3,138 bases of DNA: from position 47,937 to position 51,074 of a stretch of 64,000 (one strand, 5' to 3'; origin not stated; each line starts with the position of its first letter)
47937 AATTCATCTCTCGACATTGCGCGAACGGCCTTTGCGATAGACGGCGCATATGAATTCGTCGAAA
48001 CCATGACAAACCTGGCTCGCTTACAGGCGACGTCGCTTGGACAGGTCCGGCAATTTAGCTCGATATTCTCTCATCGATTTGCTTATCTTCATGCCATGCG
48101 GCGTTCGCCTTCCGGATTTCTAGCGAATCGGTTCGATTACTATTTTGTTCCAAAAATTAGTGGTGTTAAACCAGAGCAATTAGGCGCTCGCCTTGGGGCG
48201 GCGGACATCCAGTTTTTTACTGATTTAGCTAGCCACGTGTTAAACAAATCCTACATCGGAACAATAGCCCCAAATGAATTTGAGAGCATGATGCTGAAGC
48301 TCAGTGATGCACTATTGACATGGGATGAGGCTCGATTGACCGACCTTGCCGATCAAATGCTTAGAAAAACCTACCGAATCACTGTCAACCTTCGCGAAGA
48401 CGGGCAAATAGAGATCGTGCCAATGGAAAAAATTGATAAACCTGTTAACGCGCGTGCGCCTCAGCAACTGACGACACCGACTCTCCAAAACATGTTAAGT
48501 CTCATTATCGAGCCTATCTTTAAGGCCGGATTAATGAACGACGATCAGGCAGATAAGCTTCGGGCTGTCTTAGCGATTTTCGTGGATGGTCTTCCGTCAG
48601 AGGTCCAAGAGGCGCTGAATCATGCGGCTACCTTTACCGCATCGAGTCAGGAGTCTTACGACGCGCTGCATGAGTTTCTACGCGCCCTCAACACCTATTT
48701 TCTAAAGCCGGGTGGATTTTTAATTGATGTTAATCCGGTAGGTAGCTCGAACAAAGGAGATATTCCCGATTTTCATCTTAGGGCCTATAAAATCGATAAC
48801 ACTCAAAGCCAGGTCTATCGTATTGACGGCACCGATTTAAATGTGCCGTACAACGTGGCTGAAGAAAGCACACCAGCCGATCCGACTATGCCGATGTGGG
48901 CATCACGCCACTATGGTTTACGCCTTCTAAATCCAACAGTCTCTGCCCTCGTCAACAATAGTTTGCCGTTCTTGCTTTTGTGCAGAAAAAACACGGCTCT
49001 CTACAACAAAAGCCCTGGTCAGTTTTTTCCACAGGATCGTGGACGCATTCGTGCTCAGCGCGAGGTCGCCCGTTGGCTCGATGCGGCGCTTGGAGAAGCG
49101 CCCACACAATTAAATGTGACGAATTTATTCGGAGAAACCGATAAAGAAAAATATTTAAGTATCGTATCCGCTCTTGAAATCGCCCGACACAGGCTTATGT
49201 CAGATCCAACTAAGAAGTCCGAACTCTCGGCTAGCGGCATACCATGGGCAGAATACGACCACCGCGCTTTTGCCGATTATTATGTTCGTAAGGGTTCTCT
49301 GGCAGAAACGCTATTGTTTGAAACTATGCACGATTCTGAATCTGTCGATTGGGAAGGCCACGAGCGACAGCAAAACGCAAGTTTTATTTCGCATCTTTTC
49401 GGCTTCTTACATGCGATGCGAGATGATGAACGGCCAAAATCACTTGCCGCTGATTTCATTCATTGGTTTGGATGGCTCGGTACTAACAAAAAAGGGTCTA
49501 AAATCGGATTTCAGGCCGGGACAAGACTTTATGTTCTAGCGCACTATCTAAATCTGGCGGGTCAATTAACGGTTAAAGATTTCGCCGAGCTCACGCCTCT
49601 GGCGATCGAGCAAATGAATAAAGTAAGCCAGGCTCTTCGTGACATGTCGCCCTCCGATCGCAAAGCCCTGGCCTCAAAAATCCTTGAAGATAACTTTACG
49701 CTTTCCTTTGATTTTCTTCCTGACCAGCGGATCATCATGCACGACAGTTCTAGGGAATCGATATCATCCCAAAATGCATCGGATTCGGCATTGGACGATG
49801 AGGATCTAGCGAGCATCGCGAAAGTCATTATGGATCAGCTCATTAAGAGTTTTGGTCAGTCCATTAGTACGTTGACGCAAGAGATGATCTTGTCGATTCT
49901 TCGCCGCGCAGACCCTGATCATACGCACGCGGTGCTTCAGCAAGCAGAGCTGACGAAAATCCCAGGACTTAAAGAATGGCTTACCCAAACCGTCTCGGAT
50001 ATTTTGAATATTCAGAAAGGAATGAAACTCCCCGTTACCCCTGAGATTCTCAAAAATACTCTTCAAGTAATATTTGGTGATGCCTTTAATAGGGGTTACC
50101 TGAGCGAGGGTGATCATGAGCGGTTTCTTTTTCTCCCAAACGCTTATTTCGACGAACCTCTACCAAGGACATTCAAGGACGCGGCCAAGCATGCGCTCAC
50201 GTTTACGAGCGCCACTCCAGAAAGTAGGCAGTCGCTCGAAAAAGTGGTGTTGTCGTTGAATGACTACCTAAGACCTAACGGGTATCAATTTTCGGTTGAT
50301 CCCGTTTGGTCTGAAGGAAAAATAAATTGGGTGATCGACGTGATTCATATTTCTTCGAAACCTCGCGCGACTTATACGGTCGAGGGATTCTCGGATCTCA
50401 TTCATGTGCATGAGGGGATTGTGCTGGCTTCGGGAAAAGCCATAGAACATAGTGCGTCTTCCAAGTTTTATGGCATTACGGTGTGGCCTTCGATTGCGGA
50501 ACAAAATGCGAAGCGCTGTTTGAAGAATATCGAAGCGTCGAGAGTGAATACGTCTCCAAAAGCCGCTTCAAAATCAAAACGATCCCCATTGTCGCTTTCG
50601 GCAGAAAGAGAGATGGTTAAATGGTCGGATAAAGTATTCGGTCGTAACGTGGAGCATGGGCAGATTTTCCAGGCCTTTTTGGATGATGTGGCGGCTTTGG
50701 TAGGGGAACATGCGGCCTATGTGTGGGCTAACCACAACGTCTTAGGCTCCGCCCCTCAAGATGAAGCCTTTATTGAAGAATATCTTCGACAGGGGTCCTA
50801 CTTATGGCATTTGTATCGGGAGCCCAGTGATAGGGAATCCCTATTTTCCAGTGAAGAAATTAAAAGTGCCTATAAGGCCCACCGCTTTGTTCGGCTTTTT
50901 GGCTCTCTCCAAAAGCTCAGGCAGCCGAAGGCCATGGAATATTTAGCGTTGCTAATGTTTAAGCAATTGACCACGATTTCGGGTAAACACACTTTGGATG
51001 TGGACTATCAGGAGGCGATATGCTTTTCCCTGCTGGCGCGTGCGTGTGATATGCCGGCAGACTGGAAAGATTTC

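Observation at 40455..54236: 13.8-kb single ORF encoding a 4593-aa secreted protein built from seven tandem, previously unrecognisable ~410-510-aa modules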

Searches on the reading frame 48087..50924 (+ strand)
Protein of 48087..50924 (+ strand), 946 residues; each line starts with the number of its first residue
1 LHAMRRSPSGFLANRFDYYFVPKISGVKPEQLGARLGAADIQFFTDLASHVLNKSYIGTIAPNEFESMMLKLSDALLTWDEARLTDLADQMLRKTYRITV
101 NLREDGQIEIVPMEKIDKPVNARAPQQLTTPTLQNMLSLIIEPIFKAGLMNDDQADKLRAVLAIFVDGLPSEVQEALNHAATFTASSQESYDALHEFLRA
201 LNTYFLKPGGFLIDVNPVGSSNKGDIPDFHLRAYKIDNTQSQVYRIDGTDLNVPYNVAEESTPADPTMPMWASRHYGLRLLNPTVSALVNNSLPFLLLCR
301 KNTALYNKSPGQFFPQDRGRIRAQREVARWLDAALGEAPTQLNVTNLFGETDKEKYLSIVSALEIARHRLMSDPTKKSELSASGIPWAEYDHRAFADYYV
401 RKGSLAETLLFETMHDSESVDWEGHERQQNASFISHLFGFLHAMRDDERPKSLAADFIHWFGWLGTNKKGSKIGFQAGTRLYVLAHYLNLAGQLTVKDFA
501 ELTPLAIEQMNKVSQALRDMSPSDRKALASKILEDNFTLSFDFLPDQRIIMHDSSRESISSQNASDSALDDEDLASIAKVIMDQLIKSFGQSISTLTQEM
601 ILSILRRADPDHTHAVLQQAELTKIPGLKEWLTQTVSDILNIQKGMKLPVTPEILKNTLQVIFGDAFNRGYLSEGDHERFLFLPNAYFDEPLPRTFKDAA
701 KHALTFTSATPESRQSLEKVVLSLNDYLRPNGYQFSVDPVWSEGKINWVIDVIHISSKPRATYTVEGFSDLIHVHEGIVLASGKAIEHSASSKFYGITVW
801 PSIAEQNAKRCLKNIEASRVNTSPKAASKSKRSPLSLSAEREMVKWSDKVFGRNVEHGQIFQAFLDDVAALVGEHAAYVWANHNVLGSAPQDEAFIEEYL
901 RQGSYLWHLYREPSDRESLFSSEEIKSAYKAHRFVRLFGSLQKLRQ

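Call 16: find_homologous_proteins(query=window:48087-50924:+)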
Query window:48087-50924:+: 8000 candidates shared short words with the query, none scored E <= 0.001.

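Call 33: search_protein_representatives(protein=window:48087-50924:+)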
Query: 946 residues. Proteins with E-value up to 0.001 (for the whole library): 5; up to 1e-10: 1; up to 1e-30: 0. The best 5 are listed.
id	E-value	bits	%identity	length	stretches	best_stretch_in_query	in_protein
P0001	2.1e-18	82.3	23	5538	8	185-556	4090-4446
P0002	5.9e-08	47.7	37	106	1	437-541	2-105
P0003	3.0e-06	42.0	27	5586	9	386-550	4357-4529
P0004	6.8e-06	40.9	29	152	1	201-352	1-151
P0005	8.4e-04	34.0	28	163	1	41-208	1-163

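Call 35: find_encoding_contigs(protein=P0003, flank=10000)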
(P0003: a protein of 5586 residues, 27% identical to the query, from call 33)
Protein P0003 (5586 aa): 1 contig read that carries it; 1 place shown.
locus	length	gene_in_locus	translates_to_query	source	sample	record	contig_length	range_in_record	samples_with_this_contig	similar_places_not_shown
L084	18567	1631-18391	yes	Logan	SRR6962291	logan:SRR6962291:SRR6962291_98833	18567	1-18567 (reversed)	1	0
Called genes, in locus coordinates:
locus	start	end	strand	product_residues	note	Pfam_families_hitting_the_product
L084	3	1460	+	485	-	?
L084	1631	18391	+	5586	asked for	-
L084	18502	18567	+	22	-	?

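Call 36: find_encoding_contigs(protein=P0001, flank=10000)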
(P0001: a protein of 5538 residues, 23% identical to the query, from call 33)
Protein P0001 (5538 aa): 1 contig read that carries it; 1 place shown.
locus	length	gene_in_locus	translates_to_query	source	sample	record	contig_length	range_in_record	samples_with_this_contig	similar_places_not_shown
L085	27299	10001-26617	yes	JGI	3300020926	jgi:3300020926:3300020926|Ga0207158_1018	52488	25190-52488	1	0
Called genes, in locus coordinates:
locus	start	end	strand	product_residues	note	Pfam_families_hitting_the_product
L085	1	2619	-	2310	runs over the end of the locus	-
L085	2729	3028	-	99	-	-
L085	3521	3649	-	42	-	-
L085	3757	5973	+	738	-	PF01326:PPDK_N, PF00391:PEP-utilizers, PF02896:PEP-utilizers_C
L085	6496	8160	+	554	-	-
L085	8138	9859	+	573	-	-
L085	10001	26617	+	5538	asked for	PF13532:2OG-FeII_Oxy_2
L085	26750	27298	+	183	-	?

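Call 61: search_protein_families(library=pfam, proteins=[L084:3581-5000:+], max_evalue=10)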
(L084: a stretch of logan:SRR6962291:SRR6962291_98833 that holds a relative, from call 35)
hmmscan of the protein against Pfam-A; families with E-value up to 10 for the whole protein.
L084:3581-5000:+ (473 aa): 1 family
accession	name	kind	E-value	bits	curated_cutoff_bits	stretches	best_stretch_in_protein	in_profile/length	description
PF01548.23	DEDD_Tnp_IS110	-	0.075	13.2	29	1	324-395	36-110/155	Transposase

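Call 101: find_encoding_contigs(protein=P0005, flank=5000, max_places=3)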
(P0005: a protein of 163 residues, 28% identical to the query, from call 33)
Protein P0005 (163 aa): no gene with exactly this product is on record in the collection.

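Call 103: list_cluster_members(proteins=[P0003, P0001, P0002, P0004, P0005, P0006])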
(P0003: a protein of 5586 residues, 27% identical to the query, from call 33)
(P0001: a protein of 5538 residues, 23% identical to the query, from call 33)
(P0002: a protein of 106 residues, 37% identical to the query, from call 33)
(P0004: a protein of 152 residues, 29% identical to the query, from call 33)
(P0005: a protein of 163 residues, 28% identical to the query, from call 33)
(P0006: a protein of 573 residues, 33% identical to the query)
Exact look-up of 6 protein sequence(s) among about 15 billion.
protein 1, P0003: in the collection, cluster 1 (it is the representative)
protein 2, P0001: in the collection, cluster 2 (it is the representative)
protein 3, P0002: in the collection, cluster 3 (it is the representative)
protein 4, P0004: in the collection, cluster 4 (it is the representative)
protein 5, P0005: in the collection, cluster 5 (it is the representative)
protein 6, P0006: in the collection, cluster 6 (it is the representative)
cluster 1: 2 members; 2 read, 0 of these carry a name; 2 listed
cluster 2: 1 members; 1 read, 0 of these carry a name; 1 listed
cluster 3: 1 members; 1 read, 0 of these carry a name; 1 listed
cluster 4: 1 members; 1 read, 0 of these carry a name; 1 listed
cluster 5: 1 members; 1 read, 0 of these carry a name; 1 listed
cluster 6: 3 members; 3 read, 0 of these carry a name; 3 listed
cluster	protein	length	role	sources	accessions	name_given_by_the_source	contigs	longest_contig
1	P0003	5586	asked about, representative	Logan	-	-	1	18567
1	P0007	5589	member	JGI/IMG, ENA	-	-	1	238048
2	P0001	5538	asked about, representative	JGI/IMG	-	-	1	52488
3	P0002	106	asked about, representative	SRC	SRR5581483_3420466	-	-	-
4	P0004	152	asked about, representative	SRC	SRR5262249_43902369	-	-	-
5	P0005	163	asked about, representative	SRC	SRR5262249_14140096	-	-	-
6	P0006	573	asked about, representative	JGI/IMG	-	-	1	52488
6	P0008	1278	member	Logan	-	-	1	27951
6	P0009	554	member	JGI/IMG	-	-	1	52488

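Call 104: find_encoding_contigs(protein=P0008, flank=10000, max_places=3)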
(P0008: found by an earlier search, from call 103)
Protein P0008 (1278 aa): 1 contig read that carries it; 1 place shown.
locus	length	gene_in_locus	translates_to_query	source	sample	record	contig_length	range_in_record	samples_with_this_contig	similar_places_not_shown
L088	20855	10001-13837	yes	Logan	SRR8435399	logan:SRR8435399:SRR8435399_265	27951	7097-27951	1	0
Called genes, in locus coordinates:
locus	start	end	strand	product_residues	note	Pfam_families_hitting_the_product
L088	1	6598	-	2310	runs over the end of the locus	-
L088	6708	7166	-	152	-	-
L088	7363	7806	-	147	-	-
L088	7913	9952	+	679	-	PF01326:PPDK_N, PF00391:PEP-utilizers, PF02896:PEP-utilizers_C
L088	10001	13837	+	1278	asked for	-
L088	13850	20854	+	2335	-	?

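Call 105: find_encoding_contigs(protein=P0007, flank=10000, max_places=3)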
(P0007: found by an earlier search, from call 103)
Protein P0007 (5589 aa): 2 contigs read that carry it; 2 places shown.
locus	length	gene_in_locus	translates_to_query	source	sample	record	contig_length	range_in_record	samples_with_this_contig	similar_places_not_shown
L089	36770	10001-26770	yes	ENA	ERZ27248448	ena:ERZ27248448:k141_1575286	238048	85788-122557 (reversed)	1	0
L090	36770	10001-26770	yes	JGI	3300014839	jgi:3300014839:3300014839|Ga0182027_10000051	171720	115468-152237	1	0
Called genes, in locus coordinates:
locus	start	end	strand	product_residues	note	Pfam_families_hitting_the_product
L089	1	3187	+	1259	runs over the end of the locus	-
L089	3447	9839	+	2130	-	PF00176:SNF2-rel_dom, PF00271:Helicase_C (weak)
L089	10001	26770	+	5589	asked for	-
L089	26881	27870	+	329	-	PF20030:bpMoxR, PF07726:AAA_3, PF07728:AAA_5, PF17863:AAA_lid_2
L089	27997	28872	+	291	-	PF01882:DUF58, PF13519:VWA_2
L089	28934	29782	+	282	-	-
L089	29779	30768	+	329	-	PF07584:BatA, PF00092:VWA, PF06707:DUF1194 (faint), PF13519:VWA_2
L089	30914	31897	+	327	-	PF00092:VWA, PF13519:VWA_2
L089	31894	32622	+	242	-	PF13431:TPR_17 (faint), PF24575:TPR_Slam (faint), PF07719:TPR_2 (faint), PF13374:TPR_10 (faint), PF13414:TPR_11 (faint), PF13432:TPR_16 (weak), PF00515:TPR_1 (weak), PF13432:TPR_16, +3 more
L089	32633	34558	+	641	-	PF13584:BatD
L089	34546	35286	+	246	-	PF07719:TPR_2 (faint), PF13432:TPR_16 (weak), PF13414:TPR_11 (faint), PF00515:TPR_1 (weak)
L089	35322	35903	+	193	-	PF12766:Pyridox_oxase_2, PF01243:PNPOx_N, PF10590:PNP_phzG_C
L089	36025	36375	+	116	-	PF18924:DUF5674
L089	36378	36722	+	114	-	-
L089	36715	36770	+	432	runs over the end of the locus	PF02403:Seryl_tRNA_N, PF00587:tRNA-synt_2b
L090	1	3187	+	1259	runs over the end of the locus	-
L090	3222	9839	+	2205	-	PF00176:SNF2-rel_dom, PF00271:Helicase_C (weak)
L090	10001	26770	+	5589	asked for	-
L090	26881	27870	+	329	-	PF20030:bpMoxR, PF07726:AAA_3, PF07728:AAA_5, PF17863:AAA_lid_2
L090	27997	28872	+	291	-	PF01882:DUF58, PF13519:VWA_2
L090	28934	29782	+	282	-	-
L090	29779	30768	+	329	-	PF07584:BatA, PF00092:VWA, PF06707:DUF1194 (faint), PF13519:VWA_2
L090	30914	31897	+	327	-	PF00092:VWA, PF13519:VWA_2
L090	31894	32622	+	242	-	PF13431:TPR_17 (faint), PF24575:TPR_Slam (faint), PF07719:TPR_2 (faint), PF13374:TPR_10 (faint), PF13414:TPR_11 (faint), PF13432:TPR_16 (weak), PF00515:TPR_1 (weak), PF13432:TPR_16, +3 more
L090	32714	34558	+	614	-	PF13584:BatD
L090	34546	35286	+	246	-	PF07719:TPR_2 (faint), PF13432:TPR_16 (weak), PF13414:TPR_11 (faint), PF00515:TPR_1 (weak)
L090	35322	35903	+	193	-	PF12766:Pyridox_oxase_2, PF01243:PNPOx_N, PF10590:PNP_phzG_C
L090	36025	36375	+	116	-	PF18924:DUF5674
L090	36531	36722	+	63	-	-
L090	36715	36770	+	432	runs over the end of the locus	PF02403:Seryl_tRNA_N, PF00587:tRNA-synt_2b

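Call 106: search_protein_families(library=pfam, proteins=[L090:3222-9836:+, L090:2-3184:+, L088:2-6598:-, L085:26750-27298:+], max_evalue=0.01)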
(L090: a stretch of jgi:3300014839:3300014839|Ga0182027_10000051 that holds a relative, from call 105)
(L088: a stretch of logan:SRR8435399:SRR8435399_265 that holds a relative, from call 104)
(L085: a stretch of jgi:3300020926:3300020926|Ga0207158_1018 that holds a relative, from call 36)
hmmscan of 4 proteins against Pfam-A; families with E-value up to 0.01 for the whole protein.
L090:3222-9836:+ (2205 aa): 2 families
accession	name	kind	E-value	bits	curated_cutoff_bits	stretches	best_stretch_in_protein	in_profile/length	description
PF00176.29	SNF2-rel_dom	-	6.4e-10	39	24.9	1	744-1001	26-244/290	SNF2-related domain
PF00271.37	Helicase_C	-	2.8e-07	31.2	23.5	1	1103-1217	2-108/110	Helicase conserved C-terminal domain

L090:2-3184:+ (1061 aa): 0 families

L088:2-6598:- (2199 aa): 0 families

L085:26750-27298:+ (183 aa): 0 families
